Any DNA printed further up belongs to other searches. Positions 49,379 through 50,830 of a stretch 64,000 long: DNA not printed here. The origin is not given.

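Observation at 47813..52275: Minimal group-4 (Ech/Mbh-type) [NiFe] hydrogenase cluster with dedicated HycI protease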

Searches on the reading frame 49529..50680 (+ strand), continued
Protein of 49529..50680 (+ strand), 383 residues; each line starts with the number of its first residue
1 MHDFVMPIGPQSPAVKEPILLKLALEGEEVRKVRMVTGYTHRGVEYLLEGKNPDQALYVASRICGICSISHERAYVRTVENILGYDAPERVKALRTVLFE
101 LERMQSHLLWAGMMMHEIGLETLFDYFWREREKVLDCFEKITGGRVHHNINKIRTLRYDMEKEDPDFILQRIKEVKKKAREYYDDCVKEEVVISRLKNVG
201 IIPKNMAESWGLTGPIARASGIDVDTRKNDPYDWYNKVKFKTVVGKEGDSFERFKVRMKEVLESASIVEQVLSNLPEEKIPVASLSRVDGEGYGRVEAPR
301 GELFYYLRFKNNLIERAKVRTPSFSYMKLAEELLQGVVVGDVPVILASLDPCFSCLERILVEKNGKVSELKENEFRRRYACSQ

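Call 63: search_protein_families(library=pfam, proteins=[L005:10317-11186:+, L005:11606-12133:+, L005:12358-13056:+, L005:13167-13820:+, L005:14095-15411:+, L005:15726-16886:+, L005:3457-6171:+, L005:2458-3405:+, L005:1121-2077:+, L005:11599-11898:-], max_evalue=0.0001)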
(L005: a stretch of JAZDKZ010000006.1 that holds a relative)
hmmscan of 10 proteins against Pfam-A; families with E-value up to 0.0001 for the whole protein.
L005:10317-11186:+ (289 aa): 2 families
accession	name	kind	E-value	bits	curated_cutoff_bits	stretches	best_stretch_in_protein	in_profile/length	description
PF00892.27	EamA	-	6.4e-41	140.2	28.2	2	6-140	2-134/135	EamA-like transporter family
PF03151.22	TPT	-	1.8e-06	28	30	1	16-283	12-288/291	Triose-phosphate Transporter family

L005:11606-12133:+ (175 aa): 0 families

L005:12358-13056:+ (232 aa): 0 families

L005:13167-13820:+ (217 aa): 1 family
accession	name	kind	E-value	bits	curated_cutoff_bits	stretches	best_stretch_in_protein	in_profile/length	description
PF01351.25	RNase_HII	-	4.6e-45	154.4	25.8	1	5-202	1-199/199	Ribonuclease HII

L005:14095-15411:+ (438 aa): 2 families
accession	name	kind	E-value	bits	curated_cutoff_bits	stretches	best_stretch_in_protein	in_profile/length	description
PF00152.25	tRNA-synt_2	-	1.1e-78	264.9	25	1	126-433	4-308/308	tRNA synthetases class II (D, K and N)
PF01336.31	tRNA_anti-codon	-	2.2e-14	53.6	27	1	26-104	1-75/75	OB-fold nucleic acid binding domain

L005:15726-16886:+ (386 aa): 11 families
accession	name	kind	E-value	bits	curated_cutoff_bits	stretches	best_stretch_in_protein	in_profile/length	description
PF22578.2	GGR_cat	-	6.1e-27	93.8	27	1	169-251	2-88/88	Geranylgeranyl reductase catalytic domain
PF01266.30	DAO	-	2.2e-13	50.9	27.9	2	3-37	1-35/353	FAD dependent oxidoreductase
PF05834.18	Lycopene_cycl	-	7.6e-10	38.8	23.4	1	3-159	1-149/380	Lycopene cyclase protein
PF01494.25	FAD_binding_3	-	2.6e-09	37.2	22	0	2-35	2-35/349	FAD binding domain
PF07992.20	Pyr_redox_2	-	4.1e-08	33.4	26.1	1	2-153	1-111/291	Pyridine nucleotide-disulphide oxidoreductase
PF03486.20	HI0933_like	-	5.6e-08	33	50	1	3-38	2-37/244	HI0933-like protein Rossmann domain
PF13450.12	NAD_binding_8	-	6.7e-08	33.1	21.9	1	6-37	1-32/68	NAD(P)-binding Rossmann-like domain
PF00890.30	FAD_binding_2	-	8.5e-08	32.2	20.4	1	3-39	1-37/414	FAD binding domain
PF12831.13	FAD_oxidored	-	6e-06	26.2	27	1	3-150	1-145/416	FAD dependent oxidoreductase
PF01946.23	Thi4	-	1.6e-05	24.7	26.2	1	3-39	19-56/235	Thi4 family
PF01488.26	Shikimate_DH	-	8.9e-05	23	24.3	0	3-35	14-47/138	Shikimate / quinate 5-dehydrogenase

L005:3457-6171:+ (904 aa): 5 families
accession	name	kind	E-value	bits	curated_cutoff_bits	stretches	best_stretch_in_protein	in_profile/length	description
PF00122.25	E1-E2_ATPase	-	4.9e-51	173.3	28.1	1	118-311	2-181/181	E1-E2 ATPase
PF00689.26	Cation_ATPase_C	-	2.7e-47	161.2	27.3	1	730-900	1-175/175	Cation transporting ATPase, C-terminus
PF00702.32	Hydrolase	-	4.8e-19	69.9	26.4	1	534-660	85-191/191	haloacid dehalogenase-like hydrolase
PF00690.31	Cation_ATPase_N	-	1.5e-18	66.7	20.4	1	12-78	2-69/69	Cation transporter/ATPase, N-terminus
PF13246.12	Cation_ATPase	-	1.4e-14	54.3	21.7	1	397-479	6-89/91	Cation transport ATPase (P-type)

L005:2458-3405:+ (315 aa): 1 family
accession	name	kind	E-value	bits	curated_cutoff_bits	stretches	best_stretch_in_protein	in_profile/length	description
PF01699.29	Na_Ca_ex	-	6.8e-44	149.9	24.9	2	169-309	3-150/151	Sodium/calcium exchanger protein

L005:1121-2077:+ (318 aa): 0 families

L005:11599-11898:- (99 aa): 0 families

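Call 65: search_solved_structures(query=window:49529-50680:+, max_evalue=1e-50, show_alignments=4)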
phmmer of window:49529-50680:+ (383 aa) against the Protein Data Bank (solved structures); distinct sequences matched with E-value up to 1e-50: 8.
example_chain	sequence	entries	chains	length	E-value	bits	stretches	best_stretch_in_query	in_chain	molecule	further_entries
6cfw_L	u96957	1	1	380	1.2e-67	231.7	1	6-358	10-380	Membrane-bound hydrogenase subunit alpha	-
7q5y_B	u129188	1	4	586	3.8e-58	200.4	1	4-282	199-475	NADH-quinone oxidoreductase subunit C/D 2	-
2fug_4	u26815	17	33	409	4.1e-56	193.7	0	5-276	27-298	NADH-quinone oxidoreductase chain 4 | NADH-QUINONE OXIDOREDUCTASE SUBUNIT 4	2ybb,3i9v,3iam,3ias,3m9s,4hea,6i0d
7z0s_E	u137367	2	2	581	2.1e-55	191.3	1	4-370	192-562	Formate hydrogenlyase subunit 5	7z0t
7eu3_H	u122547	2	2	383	1.9e-54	188.2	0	5-277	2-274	NAD(P)H-quinone oxidoreductase subunit H, chloroplastic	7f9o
7wfg_H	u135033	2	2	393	2.6e-52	181.2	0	5-304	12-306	NAD(P)H-quinone oxidoreductase subunit H, chloroplastic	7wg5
9grx_H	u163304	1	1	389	9.5e-52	179.3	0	5-278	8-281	NAD(P)H-quinone oxidoreductase subunit H, chloroplastic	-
6hum_H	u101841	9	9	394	3.6e-51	177.4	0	4-277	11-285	NAD(P)H-quinone oxidoreductase subunit H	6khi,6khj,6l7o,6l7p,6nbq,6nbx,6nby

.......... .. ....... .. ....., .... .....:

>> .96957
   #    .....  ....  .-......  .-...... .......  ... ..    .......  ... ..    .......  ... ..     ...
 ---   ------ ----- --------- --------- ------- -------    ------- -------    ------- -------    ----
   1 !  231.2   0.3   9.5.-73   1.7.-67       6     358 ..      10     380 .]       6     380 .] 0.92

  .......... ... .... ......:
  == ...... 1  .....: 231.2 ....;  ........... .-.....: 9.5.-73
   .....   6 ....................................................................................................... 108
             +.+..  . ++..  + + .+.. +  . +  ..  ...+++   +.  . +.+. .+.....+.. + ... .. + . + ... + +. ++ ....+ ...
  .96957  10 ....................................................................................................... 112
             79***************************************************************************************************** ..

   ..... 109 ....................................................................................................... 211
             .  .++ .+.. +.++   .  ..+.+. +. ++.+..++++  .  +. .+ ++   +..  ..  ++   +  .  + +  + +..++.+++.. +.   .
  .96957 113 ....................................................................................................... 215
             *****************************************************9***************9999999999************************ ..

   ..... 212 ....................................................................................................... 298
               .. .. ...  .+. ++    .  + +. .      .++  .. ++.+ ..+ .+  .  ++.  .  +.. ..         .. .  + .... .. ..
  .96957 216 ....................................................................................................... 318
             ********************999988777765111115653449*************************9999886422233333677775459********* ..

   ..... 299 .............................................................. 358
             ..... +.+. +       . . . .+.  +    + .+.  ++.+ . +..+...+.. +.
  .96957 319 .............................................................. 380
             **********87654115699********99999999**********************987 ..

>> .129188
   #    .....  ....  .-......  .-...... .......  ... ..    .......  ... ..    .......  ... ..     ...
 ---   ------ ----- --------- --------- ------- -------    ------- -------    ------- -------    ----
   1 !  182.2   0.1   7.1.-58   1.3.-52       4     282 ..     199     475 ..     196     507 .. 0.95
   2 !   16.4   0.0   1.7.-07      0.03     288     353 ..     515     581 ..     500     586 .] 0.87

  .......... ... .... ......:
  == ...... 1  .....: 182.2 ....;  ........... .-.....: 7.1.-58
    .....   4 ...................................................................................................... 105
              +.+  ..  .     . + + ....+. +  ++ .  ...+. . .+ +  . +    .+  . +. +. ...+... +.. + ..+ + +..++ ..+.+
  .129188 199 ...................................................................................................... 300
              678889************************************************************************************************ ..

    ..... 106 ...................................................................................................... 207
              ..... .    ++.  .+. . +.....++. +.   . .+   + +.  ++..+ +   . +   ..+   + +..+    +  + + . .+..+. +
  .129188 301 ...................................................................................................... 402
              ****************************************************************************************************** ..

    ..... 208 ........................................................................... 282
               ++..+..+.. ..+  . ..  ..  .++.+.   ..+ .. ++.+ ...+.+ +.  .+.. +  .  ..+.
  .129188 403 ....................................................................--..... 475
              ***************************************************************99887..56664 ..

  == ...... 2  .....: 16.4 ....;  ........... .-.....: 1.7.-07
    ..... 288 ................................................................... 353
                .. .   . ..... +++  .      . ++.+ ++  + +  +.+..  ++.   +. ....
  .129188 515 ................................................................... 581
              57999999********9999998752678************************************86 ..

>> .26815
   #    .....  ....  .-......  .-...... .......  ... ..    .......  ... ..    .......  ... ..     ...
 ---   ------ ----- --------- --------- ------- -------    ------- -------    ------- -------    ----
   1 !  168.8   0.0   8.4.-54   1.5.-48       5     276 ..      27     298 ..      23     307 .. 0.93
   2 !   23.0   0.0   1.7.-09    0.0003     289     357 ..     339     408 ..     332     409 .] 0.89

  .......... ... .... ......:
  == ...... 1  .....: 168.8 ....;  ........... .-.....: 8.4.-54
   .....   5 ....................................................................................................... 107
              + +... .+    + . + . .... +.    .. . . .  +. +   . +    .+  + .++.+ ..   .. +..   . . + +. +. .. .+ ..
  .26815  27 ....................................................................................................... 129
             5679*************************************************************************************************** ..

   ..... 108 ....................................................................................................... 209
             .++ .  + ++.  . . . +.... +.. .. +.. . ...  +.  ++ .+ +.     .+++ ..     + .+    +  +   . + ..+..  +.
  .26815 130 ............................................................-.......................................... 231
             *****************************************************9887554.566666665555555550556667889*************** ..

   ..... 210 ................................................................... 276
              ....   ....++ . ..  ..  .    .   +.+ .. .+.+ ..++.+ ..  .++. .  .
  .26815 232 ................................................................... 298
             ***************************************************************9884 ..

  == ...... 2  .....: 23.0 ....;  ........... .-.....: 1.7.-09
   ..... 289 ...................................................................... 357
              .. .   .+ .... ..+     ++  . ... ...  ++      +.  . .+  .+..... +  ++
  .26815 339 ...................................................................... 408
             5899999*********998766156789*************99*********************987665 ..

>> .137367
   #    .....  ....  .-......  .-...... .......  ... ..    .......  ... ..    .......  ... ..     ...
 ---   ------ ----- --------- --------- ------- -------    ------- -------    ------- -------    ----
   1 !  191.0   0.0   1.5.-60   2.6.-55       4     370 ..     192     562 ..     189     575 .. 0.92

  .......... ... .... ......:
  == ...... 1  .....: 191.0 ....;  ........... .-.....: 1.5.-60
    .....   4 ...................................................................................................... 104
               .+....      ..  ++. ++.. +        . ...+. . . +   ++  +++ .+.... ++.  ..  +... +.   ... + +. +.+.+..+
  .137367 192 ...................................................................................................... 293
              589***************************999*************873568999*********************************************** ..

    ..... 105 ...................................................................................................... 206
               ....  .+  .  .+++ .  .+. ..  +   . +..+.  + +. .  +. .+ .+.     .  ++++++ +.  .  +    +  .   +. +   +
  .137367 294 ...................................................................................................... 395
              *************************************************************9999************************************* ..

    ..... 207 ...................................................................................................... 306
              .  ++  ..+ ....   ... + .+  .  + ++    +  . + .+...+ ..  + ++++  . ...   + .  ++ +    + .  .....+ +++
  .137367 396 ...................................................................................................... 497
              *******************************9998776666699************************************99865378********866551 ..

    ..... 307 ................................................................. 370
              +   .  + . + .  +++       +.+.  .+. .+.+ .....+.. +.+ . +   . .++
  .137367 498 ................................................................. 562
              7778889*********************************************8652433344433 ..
